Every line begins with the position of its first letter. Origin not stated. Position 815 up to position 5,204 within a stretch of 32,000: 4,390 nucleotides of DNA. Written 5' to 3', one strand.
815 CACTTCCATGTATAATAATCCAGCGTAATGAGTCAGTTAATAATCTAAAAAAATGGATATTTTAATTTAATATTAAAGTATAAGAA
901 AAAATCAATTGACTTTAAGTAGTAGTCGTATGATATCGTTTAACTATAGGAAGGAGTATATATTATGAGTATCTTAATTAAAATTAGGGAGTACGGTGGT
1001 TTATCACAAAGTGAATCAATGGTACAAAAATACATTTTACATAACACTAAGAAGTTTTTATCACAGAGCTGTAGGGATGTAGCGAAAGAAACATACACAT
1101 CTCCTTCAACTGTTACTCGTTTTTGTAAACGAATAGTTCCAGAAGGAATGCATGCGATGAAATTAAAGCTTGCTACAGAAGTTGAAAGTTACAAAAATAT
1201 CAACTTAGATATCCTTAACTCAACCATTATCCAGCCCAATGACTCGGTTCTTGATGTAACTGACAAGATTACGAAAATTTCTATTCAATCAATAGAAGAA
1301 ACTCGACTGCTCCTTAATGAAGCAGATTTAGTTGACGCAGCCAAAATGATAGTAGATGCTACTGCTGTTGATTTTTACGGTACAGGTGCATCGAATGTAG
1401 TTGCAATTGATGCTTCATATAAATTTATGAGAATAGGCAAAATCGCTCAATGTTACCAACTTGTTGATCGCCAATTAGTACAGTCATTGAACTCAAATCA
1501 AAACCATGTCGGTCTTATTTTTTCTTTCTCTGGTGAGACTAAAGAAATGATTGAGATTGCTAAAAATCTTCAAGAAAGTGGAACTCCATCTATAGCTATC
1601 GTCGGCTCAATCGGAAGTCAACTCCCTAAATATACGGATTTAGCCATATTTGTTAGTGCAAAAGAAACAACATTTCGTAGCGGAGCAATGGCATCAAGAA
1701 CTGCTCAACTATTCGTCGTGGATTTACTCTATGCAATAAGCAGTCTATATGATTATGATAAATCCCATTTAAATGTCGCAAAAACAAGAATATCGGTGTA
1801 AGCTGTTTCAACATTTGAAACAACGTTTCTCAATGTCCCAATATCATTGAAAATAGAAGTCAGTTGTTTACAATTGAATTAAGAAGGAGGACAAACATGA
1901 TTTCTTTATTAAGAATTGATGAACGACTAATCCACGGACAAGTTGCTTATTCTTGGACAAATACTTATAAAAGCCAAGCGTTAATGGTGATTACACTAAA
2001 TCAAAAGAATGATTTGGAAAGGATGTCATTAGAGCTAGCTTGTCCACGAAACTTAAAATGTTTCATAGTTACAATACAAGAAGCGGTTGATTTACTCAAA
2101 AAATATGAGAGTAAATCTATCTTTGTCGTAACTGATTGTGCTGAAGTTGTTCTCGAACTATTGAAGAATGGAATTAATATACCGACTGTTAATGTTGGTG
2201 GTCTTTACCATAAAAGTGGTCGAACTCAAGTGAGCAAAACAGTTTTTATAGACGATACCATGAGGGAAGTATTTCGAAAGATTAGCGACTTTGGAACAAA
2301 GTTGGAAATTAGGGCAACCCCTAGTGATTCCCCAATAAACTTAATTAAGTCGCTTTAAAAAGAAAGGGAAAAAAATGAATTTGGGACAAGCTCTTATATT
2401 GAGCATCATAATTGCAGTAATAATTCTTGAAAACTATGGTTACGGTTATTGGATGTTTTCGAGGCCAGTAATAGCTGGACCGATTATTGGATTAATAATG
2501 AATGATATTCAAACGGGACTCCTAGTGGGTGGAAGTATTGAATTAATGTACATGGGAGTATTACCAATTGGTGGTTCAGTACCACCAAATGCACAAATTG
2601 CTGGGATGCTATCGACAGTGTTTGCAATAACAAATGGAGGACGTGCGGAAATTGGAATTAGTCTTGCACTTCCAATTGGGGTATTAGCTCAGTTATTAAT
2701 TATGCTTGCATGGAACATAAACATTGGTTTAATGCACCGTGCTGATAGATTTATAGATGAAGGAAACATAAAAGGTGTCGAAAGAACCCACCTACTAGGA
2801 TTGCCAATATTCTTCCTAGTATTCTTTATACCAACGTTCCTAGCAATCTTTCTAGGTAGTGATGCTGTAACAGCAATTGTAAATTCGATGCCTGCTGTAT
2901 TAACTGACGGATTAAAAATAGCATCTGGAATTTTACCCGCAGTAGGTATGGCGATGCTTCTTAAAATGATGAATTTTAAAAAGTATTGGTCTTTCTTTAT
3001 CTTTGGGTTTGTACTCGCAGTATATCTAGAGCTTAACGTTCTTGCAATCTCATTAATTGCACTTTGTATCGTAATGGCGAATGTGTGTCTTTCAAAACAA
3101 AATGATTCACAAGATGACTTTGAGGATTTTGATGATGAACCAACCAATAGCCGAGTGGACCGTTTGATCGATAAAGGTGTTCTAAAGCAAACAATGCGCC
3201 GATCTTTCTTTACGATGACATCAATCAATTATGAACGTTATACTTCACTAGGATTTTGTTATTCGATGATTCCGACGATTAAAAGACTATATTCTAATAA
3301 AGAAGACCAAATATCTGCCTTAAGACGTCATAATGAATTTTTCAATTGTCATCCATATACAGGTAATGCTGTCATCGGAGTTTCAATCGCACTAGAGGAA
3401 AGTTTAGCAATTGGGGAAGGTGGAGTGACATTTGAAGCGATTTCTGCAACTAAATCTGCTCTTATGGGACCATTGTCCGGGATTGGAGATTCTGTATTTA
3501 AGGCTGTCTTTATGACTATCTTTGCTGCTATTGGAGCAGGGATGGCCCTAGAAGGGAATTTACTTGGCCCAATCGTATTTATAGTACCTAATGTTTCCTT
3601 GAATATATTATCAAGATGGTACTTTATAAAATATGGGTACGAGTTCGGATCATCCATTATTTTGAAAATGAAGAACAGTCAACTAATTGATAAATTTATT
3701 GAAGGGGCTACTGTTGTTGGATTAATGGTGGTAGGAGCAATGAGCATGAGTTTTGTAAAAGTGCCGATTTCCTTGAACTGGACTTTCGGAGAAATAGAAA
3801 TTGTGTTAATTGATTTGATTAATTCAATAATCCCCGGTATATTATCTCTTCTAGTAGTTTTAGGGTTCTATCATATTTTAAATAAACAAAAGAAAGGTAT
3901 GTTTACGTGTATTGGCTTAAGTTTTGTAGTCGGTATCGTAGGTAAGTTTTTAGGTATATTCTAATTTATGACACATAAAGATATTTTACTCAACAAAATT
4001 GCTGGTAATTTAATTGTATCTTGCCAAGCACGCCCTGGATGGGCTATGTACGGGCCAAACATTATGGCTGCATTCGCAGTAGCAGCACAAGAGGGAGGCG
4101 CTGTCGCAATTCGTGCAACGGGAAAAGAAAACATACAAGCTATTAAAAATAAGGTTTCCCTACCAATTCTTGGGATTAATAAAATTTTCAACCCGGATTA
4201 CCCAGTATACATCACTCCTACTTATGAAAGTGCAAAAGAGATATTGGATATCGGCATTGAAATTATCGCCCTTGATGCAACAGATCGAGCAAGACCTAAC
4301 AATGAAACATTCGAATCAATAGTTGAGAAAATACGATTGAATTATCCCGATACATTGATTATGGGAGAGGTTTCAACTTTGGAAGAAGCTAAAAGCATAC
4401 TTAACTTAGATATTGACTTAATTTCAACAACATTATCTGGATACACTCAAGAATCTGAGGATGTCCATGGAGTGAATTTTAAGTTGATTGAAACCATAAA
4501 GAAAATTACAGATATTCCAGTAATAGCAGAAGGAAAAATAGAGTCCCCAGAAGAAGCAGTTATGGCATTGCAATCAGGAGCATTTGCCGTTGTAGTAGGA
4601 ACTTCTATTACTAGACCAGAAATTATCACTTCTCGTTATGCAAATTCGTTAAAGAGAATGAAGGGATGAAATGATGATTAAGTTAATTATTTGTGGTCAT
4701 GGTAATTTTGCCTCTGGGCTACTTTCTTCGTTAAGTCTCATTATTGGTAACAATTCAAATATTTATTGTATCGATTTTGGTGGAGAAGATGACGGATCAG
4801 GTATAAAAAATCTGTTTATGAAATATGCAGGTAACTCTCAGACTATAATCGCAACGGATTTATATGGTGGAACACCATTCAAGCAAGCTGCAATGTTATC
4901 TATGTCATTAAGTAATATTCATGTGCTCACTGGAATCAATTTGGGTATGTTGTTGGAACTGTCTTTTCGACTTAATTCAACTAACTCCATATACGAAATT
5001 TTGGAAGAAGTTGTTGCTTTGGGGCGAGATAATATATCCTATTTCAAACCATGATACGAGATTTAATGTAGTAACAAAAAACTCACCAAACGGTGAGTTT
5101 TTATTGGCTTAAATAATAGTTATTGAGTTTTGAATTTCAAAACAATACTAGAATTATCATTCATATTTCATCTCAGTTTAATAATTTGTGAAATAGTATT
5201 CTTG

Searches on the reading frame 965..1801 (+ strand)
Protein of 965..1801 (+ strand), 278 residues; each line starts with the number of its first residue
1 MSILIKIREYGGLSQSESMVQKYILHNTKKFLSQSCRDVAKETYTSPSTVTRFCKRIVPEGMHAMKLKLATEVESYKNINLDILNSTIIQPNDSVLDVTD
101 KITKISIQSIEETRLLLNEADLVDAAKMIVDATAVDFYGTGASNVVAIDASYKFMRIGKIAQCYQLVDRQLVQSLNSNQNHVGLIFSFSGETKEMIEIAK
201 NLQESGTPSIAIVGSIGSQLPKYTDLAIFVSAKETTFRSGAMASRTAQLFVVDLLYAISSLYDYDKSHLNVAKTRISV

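Call 52: search_protein_families(library=pfam, proteins=[window:965-1801:+], max_evalue=0.00001)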
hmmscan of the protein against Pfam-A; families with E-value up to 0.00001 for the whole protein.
window:965-1801:+ (278 aa): 2 families
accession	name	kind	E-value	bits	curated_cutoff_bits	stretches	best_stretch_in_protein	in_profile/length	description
PF01380.27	SIS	-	4.4e-19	69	25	1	128-256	1-129/131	SIS domain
PF01418.23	HTH_6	-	1.7e-11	44.4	28.3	1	3-73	3-74/77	Helix-turn-helix domain, rpiR family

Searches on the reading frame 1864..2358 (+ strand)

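Call 52: search_protein_families(library=pfam, proteins=[window:1864-2358:+], max_evalue=0.00001)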
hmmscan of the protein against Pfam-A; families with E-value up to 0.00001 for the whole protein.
window:1864-2358:+ (164 aa): 1 family
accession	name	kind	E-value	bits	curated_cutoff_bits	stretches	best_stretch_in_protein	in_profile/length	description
PF03830.20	PTSIIB_sorb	-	8.1e-38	130.5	27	1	13-156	1-147/148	PTS system sorbose subfamily IIB component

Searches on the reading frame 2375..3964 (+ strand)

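Call 52: search_protein_families(library=pfam, proteins=[window:2375-3964:+], max_evalue=0.00001)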
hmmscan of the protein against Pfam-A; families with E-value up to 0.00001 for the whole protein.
window:2375-3964:+ (529 aa): 2 families
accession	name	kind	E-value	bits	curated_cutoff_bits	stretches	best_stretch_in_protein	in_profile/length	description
PF03613.19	EIID-AGA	-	4.6e-84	282.2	25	1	265-529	2-265/265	PTS system mannose/fructose/sorbose family IID component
PF03609.19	EII-Sor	-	1.9e-74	250.5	26.3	1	5-234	3-232/233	PTS system sorbose-specific iic component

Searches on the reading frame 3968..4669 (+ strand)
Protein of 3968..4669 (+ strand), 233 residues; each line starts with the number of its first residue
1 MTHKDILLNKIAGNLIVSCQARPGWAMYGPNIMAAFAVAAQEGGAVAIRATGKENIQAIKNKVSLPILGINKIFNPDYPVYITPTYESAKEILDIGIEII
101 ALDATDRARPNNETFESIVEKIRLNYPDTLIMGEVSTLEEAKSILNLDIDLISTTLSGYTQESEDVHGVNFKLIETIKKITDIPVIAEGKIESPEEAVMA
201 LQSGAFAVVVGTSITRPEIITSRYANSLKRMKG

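Call 52: search_protein_families(library=pfam, proteins=[window:3968-4669:+], max_evalue=0.00001)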
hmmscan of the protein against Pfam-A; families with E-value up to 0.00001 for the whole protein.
window:3968-4669:+ (233 aa): 2 families
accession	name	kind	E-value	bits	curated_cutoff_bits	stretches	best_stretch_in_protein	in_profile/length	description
PF04131.20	NanE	-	1.4e-54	184.6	27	1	33-229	1-191/192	Putative N-acetylmannosamine-6-phosphate epimerase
PF00478.31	IMPDH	-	1.3e-08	34.7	25.6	1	85-214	105-239/345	IMP dehydrogenase / GMP reductase domain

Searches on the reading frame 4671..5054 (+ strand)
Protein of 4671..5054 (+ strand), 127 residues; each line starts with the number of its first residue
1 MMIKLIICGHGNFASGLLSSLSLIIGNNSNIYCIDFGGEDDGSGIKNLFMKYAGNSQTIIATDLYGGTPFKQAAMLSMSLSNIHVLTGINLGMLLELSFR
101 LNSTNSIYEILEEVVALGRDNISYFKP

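Call 52: search_protein_families(library=pfam, proteins=[window:4671-5054:+], max_evalue=0.00001)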
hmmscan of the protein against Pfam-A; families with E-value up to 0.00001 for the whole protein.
window:4671-5054:+ (127 aa): 1 family
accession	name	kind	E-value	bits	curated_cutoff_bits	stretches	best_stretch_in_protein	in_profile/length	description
PF03610.21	EIIA-man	-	6.1e-13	49.4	21.4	1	5-114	2-115/116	PTS system fructose IIA component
